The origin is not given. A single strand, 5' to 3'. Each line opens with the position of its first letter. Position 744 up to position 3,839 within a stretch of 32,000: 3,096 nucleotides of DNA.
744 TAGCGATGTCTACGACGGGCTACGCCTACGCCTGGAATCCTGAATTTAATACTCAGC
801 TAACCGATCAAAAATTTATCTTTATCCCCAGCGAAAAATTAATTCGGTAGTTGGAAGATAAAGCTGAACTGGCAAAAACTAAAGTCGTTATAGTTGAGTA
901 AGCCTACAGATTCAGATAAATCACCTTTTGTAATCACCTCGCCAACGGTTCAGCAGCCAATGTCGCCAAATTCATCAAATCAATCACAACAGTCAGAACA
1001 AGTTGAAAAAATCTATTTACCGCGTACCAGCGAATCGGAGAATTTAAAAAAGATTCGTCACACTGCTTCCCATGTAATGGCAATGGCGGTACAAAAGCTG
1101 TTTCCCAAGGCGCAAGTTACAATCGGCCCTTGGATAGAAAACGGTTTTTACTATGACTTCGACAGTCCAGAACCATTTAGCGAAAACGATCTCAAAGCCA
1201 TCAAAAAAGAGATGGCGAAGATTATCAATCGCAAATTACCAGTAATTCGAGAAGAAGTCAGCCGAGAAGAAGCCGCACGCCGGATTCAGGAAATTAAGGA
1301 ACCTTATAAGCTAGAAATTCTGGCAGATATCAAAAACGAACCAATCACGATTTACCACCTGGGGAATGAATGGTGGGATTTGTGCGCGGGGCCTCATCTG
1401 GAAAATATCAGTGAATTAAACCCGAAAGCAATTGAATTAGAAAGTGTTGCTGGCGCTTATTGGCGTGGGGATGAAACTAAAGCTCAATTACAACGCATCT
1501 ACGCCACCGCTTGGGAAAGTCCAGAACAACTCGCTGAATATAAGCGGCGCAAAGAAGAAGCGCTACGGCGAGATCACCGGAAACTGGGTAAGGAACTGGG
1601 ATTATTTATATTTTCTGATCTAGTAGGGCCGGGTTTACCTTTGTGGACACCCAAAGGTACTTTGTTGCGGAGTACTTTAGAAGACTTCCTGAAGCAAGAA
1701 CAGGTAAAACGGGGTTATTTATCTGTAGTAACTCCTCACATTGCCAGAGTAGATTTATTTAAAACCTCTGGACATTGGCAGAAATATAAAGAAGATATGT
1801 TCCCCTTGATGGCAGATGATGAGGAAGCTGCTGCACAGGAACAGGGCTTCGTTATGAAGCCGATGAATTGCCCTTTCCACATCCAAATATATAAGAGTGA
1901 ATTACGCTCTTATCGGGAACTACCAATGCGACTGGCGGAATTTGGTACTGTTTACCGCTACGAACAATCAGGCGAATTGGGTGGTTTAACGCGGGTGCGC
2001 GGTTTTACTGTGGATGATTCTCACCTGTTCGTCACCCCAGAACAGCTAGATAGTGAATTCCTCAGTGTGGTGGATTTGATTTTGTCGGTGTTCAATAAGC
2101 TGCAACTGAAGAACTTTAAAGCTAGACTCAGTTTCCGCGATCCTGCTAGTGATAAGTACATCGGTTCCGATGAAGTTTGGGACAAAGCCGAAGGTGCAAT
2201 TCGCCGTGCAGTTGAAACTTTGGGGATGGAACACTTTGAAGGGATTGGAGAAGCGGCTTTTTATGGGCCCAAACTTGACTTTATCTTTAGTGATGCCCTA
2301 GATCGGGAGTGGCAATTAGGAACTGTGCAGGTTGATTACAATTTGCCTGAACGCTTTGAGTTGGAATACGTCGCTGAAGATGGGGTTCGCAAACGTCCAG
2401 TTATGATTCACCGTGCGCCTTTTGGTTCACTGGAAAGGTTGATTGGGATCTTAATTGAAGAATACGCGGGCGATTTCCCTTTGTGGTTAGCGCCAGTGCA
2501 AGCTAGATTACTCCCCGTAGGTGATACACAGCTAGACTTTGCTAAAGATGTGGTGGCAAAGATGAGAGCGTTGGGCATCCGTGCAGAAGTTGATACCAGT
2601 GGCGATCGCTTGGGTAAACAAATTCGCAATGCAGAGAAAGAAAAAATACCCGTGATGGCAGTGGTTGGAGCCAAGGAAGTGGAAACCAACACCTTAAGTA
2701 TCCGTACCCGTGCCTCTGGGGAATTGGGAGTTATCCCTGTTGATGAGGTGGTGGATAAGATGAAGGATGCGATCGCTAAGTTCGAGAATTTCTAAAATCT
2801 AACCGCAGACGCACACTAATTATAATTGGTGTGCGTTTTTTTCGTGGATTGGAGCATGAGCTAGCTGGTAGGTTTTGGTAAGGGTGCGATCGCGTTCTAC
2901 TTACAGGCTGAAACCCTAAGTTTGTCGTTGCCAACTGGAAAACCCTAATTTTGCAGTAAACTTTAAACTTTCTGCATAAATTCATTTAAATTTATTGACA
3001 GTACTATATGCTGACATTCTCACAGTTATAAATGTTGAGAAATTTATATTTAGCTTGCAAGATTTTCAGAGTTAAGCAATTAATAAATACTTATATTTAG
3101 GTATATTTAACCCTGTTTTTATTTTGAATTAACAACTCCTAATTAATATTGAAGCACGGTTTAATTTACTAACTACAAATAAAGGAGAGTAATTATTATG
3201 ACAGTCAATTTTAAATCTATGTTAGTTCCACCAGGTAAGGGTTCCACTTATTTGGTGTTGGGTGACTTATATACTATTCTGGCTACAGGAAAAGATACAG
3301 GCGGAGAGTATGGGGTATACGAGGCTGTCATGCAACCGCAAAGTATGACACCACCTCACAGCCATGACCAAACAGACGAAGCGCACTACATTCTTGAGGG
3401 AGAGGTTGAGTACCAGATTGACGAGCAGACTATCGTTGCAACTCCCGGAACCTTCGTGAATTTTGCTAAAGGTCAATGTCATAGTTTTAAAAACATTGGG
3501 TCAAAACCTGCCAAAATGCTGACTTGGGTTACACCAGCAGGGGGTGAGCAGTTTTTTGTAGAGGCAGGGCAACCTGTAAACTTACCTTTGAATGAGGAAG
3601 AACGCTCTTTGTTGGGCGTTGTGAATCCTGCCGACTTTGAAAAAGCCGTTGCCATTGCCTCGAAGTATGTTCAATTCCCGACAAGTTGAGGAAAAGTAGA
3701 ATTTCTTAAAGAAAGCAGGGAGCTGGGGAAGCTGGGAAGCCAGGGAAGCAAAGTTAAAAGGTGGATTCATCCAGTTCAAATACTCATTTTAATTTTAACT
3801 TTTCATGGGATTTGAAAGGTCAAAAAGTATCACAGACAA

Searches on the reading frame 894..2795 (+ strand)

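Call 6: search_protein_families(library=pfam, proteins=[window:894-2795:+], max_evalue=0.001)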
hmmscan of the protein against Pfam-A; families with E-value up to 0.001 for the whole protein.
window:894-2795:+ (633 aa): 3 families
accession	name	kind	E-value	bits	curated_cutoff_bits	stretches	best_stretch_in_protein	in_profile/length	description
PF00587.30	tRNA-synt_2b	-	1.4e-44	152.7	29.3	1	316-524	8-179/179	tRNA synthetase class II core domain (G, H, P, S and T)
PF03129.25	HGTP_anticodon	-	4e-22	78.6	21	1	536-624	1-92/94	Anticodon binding domain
PF07973.19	tRNA_SAD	-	6e-10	39.4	24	1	151-203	1-44/44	Threonyl and Alanyl tRNA synthetase second additional domain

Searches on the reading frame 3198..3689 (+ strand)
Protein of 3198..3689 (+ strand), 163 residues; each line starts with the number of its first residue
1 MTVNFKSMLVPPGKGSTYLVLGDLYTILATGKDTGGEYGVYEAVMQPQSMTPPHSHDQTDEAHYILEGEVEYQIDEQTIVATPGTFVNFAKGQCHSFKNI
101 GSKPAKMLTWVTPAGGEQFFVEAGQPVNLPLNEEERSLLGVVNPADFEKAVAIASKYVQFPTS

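Call 6: search_protein_families(library=pfam, proteins=[window:3198-3689:+], max_evalue=0.001)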
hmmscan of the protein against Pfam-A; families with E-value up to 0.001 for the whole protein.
window:3198-3689:+ (163 aa): 4 families
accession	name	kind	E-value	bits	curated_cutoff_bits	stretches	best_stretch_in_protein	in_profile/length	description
PF07883.17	Cupin_2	-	1.7e-18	66.5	27.2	1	43-110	3-69/70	Cupin domain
PF02311.25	AraC_binding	-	1.1e-07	32.1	21.1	1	43-107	8-71/135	AraC-like ligand binding domain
PF00190.28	Cupin_1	-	3.2e-07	30.5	22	1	39-112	34-114/151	Cupin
PF06249.18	EutQ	-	0.00068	19.9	21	1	58-114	94-148/152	Ethanolamine utilisation protein EutQ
